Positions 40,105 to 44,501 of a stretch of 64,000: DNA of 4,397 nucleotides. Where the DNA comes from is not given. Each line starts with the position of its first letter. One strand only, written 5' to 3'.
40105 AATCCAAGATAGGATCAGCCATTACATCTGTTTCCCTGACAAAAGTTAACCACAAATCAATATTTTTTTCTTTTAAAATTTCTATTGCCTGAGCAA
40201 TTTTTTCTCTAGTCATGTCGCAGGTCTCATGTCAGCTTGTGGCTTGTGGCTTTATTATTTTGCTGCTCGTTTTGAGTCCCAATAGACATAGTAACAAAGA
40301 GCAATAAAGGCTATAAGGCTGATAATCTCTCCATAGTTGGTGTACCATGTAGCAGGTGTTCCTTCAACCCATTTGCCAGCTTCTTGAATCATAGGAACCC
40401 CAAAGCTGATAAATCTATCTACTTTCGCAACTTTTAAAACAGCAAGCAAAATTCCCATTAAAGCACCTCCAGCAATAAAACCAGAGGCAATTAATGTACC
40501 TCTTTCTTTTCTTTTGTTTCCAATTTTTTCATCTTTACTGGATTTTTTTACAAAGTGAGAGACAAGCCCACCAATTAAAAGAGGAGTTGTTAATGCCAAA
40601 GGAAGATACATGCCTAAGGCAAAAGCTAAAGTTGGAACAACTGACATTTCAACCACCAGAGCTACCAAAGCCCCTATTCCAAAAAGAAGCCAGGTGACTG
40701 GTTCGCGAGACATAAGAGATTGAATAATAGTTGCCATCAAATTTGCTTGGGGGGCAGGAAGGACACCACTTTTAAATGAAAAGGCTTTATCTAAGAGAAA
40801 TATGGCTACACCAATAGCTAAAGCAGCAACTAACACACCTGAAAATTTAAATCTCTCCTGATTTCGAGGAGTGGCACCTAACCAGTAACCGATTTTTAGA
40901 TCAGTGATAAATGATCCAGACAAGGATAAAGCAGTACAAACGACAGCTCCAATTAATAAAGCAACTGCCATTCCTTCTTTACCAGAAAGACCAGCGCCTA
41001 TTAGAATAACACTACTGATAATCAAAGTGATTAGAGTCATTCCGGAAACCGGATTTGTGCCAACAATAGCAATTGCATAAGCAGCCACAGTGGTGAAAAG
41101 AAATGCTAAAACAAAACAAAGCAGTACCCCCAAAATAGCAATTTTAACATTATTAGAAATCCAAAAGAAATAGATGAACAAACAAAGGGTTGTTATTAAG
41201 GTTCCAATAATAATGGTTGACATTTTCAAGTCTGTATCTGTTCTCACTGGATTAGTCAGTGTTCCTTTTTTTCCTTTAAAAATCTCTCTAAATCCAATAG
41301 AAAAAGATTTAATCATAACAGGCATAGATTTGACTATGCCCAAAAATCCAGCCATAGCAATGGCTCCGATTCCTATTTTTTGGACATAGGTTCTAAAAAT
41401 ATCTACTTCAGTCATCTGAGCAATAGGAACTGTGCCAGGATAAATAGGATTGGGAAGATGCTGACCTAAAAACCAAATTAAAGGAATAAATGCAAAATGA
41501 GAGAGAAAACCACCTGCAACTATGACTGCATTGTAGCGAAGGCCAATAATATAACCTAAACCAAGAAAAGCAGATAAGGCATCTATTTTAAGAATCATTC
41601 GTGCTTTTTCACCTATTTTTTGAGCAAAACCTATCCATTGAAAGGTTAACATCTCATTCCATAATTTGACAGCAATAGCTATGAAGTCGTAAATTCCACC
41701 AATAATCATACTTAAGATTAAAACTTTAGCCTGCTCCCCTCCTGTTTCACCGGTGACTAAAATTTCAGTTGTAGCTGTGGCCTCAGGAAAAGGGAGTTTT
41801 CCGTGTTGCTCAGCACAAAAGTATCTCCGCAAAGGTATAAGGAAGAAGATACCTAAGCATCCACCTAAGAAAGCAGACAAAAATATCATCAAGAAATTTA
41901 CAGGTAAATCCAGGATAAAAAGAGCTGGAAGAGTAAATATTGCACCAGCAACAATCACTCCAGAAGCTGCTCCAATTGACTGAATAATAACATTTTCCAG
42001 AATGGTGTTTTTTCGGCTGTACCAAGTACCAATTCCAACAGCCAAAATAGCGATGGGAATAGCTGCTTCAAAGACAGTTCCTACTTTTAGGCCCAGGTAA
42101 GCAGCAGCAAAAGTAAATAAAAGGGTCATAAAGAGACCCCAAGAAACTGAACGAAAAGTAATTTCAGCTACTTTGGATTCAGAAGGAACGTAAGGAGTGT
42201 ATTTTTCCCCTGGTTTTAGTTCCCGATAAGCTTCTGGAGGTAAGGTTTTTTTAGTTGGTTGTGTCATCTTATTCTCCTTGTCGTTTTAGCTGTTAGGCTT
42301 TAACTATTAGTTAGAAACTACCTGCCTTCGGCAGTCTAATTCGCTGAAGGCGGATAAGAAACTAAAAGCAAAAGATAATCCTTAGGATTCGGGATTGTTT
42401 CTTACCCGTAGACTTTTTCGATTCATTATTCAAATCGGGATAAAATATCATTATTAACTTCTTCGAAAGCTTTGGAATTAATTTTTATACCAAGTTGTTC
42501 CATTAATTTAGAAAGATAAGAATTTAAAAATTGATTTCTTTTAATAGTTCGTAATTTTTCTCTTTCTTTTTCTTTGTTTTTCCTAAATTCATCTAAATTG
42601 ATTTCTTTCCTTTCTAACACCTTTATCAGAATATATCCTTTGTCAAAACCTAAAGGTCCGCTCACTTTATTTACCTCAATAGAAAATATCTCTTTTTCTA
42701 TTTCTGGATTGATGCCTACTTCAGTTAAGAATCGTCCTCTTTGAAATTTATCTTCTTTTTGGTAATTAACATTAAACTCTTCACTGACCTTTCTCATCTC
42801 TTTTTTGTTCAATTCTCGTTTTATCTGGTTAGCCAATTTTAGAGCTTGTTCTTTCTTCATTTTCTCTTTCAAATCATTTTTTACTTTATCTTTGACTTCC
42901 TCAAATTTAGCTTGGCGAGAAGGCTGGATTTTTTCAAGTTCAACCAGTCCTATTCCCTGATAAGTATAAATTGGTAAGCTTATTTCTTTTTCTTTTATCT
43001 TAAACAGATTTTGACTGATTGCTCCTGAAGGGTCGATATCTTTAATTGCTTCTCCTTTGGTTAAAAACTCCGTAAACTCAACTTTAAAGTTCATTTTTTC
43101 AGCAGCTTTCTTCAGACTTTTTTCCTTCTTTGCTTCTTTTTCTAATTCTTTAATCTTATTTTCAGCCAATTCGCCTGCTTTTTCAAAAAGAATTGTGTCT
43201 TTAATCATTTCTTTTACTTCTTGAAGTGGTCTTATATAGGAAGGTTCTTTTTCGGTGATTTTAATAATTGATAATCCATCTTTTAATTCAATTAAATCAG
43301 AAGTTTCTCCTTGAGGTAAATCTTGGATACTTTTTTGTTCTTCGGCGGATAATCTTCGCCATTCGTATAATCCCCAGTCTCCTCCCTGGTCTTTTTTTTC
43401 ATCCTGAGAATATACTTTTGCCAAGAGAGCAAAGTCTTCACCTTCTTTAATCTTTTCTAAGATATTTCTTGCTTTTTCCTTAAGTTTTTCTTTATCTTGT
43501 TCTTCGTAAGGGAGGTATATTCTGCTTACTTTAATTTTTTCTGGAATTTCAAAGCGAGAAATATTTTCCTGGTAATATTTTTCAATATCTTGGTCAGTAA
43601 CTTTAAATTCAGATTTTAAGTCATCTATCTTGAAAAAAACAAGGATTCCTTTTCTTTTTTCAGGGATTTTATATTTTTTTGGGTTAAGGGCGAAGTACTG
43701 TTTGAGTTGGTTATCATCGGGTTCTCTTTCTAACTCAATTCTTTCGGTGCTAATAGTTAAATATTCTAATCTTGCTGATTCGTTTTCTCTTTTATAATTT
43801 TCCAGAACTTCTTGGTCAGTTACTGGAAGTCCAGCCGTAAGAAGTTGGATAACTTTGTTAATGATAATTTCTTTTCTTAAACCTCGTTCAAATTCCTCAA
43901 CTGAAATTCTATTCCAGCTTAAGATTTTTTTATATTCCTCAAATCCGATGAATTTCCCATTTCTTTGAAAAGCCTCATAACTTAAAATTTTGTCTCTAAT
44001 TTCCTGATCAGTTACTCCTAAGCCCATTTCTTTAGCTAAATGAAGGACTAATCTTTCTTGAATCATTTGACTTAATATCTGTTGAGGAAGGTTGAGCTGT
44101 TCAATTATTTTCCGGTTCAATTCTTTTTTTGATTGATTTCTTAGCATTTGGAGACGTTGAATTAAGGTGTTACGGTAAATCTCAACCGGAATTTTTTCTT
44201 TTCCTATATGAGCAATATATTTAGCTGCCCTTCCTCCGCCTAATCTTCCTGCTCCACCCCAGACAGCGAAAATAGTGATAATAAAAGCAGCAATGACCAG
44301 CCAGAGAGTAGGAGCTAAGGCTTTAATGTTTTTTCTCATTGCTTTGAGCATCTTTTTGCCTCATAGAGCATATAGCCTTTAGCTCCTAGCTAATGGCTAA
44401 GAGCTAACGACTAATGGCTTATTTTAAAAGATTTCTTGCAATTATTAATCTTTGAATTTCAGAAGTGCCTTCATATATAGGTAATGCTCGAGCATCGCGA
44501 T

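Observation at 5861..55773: A mosaic of stuttered words, long hairpins and mini-palindromes fills at least 12 intergenic gaps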

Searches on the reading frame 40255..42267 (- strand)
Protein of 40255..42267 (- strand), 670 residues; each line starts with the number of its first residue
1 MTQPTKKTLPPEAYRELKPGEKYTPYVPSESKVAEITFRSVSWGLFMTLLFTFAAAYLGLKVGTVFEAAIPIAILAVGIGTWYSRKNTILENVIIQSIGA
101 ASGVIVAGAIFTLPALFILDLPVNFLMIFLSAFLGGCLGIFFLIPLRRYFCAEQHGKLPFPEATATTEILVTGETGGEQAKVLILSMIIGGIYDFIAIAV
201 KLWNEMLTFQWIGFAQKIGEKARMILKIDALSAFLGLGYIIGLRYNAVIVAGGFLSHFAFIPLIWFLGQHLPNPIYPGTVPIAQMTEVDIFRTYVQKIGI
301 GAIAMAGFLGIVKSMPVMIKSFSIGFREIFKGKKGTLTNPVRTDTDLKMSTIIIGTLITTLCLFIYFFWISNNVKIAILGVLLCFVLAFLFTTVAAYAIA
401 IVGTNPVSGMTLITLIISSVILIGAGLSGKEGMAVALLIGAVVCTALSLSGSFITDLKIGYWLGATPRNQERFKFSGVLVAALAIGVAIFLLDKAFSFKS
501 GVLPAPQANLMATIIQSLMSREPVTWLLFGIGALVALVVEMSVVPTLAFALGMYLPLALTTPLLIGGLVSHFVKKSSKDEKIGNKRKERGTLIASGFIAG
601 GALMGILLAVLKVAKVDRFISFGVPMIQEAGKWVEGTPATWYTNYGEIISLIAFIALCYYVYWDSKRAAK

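Call 8: search_protein_families(library=ncbifam, proteins=[window:40255-42267:-])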
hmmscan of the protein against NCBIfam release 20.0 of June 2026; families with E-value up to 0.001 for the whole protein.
window:40255-42267:- (670 aa): 2 families
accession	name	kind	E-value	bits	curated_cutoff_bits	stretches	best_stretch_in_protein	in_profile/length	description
TIGR00733.1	TIGR00733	equivalog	1.6e-84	284.5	182.5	1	35-611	1-587/589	OPT family oligopeptide transporter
TIGR00728.1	OPT_sfam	superfamily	6e-50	170.5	128.35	1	30-608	11-653/659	OPT family oligopeptide transporter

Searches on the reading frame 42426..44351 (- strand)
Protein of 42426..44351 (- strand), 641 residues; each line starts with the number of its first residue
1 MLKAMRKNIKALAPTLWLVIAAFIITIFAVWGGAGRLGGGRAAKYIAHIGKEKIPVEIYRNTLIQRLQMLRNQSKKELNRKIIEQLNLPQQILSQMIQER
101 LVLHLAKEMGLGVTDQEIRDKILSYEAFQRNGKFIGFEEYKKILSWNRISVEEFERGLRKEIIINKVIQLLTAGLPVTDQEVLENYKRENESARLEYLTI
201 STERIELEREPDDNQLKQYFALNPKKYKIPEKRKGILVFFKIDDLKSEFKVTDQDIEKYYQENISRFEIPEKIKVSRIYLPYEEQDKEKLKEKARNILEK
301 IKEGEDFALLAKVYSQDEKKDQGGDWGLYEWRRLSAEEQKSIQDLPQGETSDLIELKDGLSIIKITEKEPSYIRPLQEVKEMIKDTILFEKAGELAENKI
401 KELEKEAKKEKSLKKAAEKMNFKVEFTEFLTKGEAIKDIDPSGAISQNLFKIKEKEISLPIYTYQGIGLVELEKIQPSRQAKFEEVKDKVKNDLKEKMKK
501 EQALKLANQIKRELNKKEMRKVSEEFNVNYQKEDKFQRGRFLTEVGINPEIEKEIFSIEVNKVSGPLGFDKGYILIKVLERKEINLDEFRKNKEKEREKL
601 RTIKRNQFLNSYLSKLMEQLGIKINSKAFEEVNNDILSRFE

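Call 8: search_protein_families(library=ncbifam, proteins=[window:42426-44351:-])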
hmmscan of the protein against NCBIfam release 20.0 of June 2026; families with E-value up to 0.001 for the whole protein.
window:42426-44351:- (641 aa): 8 families
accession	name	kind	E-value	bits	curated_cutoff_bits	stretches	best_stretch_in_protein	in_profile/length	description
NF008054.0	PRK10788.1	equivalog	5.3e-42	144.3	493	1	7-627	3-622/626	peptidylprolyl isomerase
NF000809.0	PRK00059.1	equivalog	9.4e-42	143.6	303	4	243-411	166-330/336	peptidylprolyl isomerase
NF008038.0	PRK10770.1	equivalog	5.3e-15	55.1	394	2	240-474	141-382/431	peptidylprolyl isomerase SurA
NF002824.0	PRK02998.1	subfamily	7.2e-15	55.1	360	2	272-414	134-274/283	peptidylprolyl isomerase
TIGR02933.1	nifM_nitrog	equivalog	9.7e-14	51.8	168.2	1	250-367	101-219/256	nitrogen fixation protein NifM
NF002827.0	PRK03002.1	equivalog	1.2e-11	44.2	343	2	273-410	137-264/285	peptidylprolyl isomerase PrsA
NF011969.0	PRK15441.1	equivalog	1.2e-08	35.2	127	0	292-365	16-89/93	peptidylprolyl isomerase PpiC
NF003356.0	PRK04405.1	subfamily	0.0002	20.5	339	1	291-368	155-236/299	peptidylprolyl isomerase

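Call 22: find_homologous_proteins(query=window:42426-44351:-, max_evalue=1e-20)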
Query window:42426-44351:- (641 aa): 576 proteins with E <= 1e-20 among 8000 candidates; the best 120 are listed.
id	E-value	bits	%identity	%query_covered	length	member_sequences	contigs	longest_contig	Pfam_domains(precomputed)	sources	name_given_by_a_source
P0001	0.0e+0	1344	100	99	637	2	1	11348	PF13145.13,PF00639.28,PF13624.12,PF13616.13,PF13623.12,PF09312.17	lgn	-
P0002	4.3e-265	899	65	100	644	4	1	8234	PF13145.13,PF00639.28,PF13624.12,PF13616.13,PF13623.12,PF09312.17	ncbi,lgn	-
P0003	6.9e-259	879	64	100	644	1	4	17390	PF13145.13,PF00639.28,PF13624.12,PF13616.13,PF13623.12,PF09312.17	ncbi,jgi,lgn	jgi:peptidyl-prolyl cis-trans isomerase D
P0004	1.4e-212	726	53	100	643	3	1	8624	PF13145.13,PF00639.28,PF13624.12,PF13616.13,PF13623.12,PF09312.17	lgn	-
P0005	2.7e-212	725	54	100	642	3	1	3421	PF13145.13,PF00639.28,PF13624.12,PF13616.13,PF13623.12,PF09312.17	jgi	-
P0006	3.1e-211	721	54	99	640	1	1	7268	PF13145.13,PF00639.28,PF13624.12,PF27392.1,PF13616.13,PF13623.12,PF09312.17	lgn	-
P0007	2.7e-207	708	52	100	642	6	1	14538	PF13145.13,PF00639.28,PF13624.12,PF13616.13,PF13623.12,PF09312.17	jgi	-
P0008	3.3e-207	708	53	99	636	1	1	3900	PF13145.13,PF00639.28,PF13624.12,PF27392.1,PF13616.13,PF13623.12,PF09312.17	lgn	-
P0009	3.1e-206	705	51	99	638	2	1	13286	PF13145.13,PF00639.28,PF13624.12,PF27392.1,PF13616.13,PF13623.12,PF09312.17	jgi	-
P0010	4.5e-206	704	51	99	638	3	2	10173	PF13145.13,PF00639.28,PF13624.12,PF13616.13,PF13623.12,PF09312.17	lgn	-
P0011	1.0e-205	703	53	99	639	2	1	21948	PF13145.13,PF00639.28,PF13624.12,PF27392.1,PF13616.13,PF13623.12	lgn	-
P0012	1.6e-205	702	51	100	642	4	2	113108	PF13145.13,PF00639.28,PF13624.12,PF13616.13,PF13623.12,PF09312.17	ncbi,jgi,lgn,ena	-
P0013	1.6e-205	702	53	100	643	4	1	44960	PF13145.13,PF00639.28,PF13624.12,PF27392.1,PF13616.13,PF13623.12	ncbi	-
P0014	1.6e-205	702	52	100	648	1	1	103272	PF13145.13,PF00639.28,PF13624.12,PF27392.1,PF13616.13,PF13623.12,PF09312.17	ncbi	ncbi:MAG: SurA N-terminal domain-containing protein [Candidatus Aminicenantales bacterium]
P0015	1.8e-205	702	52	99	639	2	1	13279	PF13145.13,PF00639.28,PF13624.12,PF13616.13,PF13623.12,PF09312.17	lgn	-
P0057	3.0e-199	682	51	100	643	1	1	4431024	PF13145.13,PF00639.28,PF13624.12,PF27392.1,PF13616.13,PF13623.12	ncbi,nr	ncbi:MAG: SurA N-terminal domain-containing protein [Candidatus Aminicenantes bacterium]|nr:MAG: Sur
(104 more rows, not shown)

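Call 23: find_encoding_contigs(protein=P0003, flank=10000, max_places=4)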
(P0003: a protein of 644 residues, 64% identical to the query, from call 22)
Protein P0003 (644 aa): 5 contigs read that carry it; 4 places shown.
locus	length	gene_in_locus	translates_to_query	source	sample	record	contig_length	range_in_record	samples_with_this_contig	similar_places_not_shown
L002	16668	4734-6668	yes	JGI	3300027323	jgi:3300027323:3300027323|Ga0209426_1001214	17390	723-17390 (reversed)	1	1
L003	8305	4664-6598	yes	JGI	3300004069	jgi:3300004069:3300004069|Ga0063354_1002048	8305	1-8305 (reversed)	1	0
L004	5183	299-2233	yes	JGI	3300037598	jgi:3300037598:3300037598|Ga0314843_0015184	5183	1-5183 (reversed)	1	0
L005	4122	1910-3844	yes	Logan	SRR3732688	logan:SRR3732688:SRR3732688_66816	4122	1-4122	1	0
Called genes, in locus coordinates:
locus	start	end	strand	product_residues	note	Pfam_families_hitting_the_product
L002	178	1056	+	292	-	PF02401:LYTB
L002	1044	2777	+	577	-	PF17092:PCB_OB (faint), PF00575:S1 (weak), PF13509:S1_2 (faint), PF21710:Spt6_S1 (faint), PF24685:OB_RRP5_4th (faint), PF00575:S1, PF23459:S1_RRP5, PF00575:S1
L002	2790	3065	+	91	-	PF00216:Bac_DNA_binding, PF18175:HU-CCDC81_bac_2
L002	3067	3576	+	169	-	PF01230:HIT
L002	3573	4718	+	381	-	PF02771:Acyl-CoA_dh_N, PF02770:Acyl-CoA_dh_M, PF00441:Acyl-CoA_dh_1, PF08028:Acyl-CoA_dh_2, PF22924:ACOX_C_alpha1 (faint)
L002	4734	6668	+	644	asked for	PF13623:SurA_N_2, PF13624:SurA_N_3, PF09312:SurA_N (weak), PF13145:Rotamase_2, PF13616:Rotamase_3, PF00639:Rotamase, PF13145:Rotamase_2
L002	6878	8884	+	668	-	PF03169:OPT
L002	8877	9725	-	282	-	PF00117:GATase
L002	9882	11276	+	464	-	PF03553:Na_H_antiporter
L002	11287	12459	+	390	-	PF03435:Sacchrp_dh_NADP, PF16653:Sacchrp_dh_C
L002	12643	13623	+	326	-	-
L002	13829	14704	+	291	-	PF02633:Creatininase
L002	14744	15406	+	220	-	PF00392:GntR, PF07729:FCD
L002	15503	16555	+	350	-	PF01112:Asparaginase_2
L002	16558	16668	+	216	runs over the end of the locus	-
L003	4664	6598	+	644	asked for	PF13623:SurA_N_2, PF13624:SurA_N_3, PF09312:SurA_N (weak), PF13145:Rotamase_2, PF13616:Rotamase_3, PF00639:Rotamase, PF13145:Rotamase_2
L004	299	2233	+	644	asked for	PF13623:SurA_N_2, PF13624:SurA_N_3, PF09312:SurA_N (weak), PF13145:Rotamase_2, PF13616:Rotamase_3, PF00639:Rotamase, PF13145:Rotamase_2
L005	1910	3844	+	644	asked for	PF13623:SurA_N_2, PF13624:SurA_N_3, PF09312:SurA_N (weak), PF13145:Rotamase_2, PF13616:Rotamase_3, PF00639:Rotamase, PF13145:Rotamase_2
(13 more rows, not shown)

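Call 24: find_encoding_contigs(protein=P0002, flank=10000, max_places=3)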
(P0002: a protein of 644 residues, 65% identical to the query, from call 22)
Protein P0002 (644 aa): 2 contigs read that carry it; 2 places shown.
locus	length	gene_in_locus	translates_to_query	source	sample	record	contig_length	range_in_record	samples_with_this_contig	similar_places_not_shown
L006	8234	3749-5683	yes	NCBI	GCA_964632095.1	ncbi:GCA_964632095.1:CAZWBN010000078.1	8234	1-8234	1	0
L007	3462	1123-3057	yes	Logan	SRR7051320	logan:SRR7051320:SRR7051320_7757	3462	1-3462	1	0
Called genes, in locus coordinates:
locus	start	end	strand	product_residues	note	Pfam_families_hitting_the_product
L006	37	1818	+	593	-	PF17092:PCB_OB (faint), PF00575:S1 (weak), PF00575:S1, PF23459:S1_RRP5 (weak), PF00575:S1, PF23459:S1_RRP5, PF00575:S1, PF23459:S1_RRP5, +3 more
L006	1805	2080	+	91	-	PF00216:Bac_DNA_binding, PF18175:HU-CCDC81_bac_2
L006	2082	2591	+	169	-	PF01230:HIT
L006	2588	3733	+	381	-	PF02771:Acyl-CoA_dh_N, PF02770:Acyl-CoA_dh_M, PF00441:Acyl-CoA_dh_1, PF08028:Acyl-CoA_dh_2, PF22924:ACOX_C_alpha1 (weak)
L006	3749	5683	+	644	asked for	PF13623:SurA_N_2, PF13624:SurA_N_3, PF09312:SurA_N (weak), PF13145:Rotamase_2, PF13616:Rotamase_3, PF00639:Rotamase, PF13145:Rotamase_2 (weak)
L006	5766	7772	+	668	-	PF03169:OPT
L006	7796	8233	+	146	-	?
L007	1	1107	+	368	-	?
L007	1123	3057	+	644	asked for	PF13623:SurA_N_2, PF13624:SurA_N_3, PF09312:SurA_N (weak), PF13145:Rotamase_2, PF13616:Rotamase_3, PF00639:Rotamase, PF13145:Rotamase_2 (weak)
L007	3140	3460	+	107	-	?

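Call 66: find_encoding_contigs(protein=P0057, flank=10000, max_places=1)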
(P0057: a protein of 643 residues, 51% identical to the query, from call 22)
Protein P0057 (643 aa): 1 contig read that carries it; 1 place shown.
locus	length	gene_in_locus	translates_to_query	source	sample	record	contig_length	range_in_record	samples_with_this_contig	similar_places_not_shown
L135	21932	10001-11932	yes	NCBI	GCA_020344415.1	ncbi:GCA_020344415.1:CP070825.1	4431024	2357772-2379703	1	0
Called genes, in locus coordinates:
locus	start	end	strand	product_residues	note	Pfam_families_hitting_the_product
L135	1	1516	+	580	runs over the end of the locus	PF01019:G_glu_transpept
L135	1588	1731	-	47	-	-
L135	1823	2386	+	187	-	PF19823:DUF6305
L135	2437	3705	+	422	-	PF06808:DctM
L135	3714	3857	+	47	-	-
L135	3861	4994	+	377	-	PF24827:AstE_AspA_cat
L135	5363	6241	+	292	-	PF02401:LYTB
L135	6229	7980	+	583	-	PF00575:S1, PF00575:S1, PF23459:S1_RRP5 (weak), PF00575:S1, PF23459:S1_RRP5 (weak), PF00575:S1, PF23459:S1_RRP5, PF00575:S1, +6 more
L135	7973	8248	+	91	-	PF00216:Bac_DNA_binding, PF18175:HU-CCDC81_bac_2 (weak)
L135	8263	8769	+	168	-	PF11969:DcpS_C (weak), PF01230:HIT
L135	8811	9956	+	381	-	PF02771:Acyl-CoA_dh_N, PF02770:Acyl-CoA_dh_M, PF00441:Acyl-CoA_dh_1, PF22924:ACOX_C_alpha1 (faint), PF08028:Acyl-CoA_dh_2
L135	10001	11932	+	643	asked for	PF13623:SurA_N_2, PF13624:SurA_N_3, PF13145:Rotamase_2, PF13616:Rotamase_3, PF00639:Rotamase, PF27392:TP_0929_3rd (faint), PF00639:Rotamase (weak), PF13145:Rotamase_2 (weak)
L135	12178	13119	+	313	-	PF26233:NicX, PF02073:Peptidase_M29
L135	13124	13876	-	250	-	-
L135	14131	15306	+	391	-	PF07969:Amidohydro_3 (weak), PF01979:Amidohydro_1 (weak)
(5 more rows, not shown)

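Call 67: find_encoding_contigs(protein=P0011, flank=10000, max_places=1)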
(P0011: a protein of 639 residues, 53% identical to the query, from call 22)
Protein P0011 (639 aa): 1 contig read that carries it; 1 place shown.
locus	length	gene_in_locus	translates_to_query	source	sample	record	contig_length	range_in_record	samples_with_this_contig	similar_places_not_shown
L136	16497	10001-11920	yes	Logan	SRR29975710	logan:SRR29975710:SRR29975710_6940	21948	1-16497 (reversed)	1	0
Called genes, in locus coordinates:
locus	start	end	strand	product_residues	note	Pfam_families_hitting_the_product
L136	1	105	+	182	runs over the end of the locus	PF04079:SMC_ScpB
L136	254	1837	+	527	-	PF01019:G_glu_transpept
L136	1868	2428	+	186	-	PF19823:DUF6305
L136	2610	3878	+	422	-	PF03553:Na_H_antiporter (weak), PF06808:DctM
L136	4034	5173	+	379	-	PF24827:AstE_AspA_cat (weak)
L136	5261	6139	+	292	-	PF02401:LYTB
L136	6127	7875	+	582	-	PF00575:S1, PF00575:S1, PF00575:S1, PF23459:S1_RRP5 (weak), PF00575:S1, PF23459:S1_RRP5, PF00575:S1, PF23459:S1_RRP5 (weak), +5 more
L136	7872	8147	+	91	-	PF00216:Bac_DNA_binding, PF18175:HU-CCDC81_bac_2 (weak)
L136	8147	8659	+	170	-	PF04677:CwfJ_C_1 (weak), PF11969:DcpS_C (weak), PF01230:HIT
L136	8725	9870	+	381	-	PF02771:Acyl-CoA_dh_N, PF02770:Acyl-CoA_dh_M, PF00441:Acyl-CoA_dh_1, PF22924:ACOX_C_alpha1 (faint), PF08028:Acyl-CoA_dh_2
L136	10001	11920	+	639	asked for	PF13623:SurA_N_2, PF13624:SurA_N_3, PF13145:Rotamase_2, PF13616:Rotamase_3, PF00639:Rotamase, PF27392:TP_0929_3rd (faint)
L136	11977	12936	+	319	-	PF26233:NicX, PF02073:Peptidase_M29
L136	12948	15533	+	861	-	PF00246:Peptidase_M14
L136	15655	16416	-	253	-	PF01553:Acyltransferase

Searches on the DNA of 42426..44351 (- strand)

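Call 58: search_with_rna_model(model_id=R1, sources=[L002, L003, L004, L005, L006, L007, L129, L130, L131, L132, L133, L134], filters=off, max_evalue=1)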
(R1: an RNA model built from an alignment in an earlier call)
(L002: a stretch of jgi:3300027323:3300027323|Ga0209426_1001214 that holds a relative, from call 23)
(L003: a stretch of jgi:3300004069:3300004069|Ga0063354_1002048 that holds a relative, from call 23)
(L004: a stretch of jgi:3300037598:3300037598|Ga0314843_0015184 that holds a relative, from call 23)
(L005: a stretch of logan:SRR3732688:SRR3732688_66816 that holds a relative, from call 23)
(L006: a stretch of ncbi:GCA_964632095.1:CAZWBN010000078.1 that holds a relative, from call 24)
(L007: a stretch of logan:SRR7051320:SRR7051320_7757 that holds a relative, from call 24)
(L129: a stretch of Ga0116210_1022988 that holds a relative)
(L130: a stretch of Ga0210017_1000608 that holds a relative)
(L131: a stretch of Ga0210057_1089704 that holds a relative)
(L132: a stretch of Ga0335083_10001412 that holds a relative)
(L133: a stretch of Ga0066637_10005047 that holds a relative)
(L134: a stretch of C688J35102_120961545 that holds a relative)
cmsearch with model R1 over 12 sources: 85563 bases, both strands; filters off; matches with E-value up to 1: 1.
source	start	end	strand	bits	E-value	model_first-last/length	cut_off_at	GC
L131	151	165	-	7.8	0.4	2-16/31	-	0.8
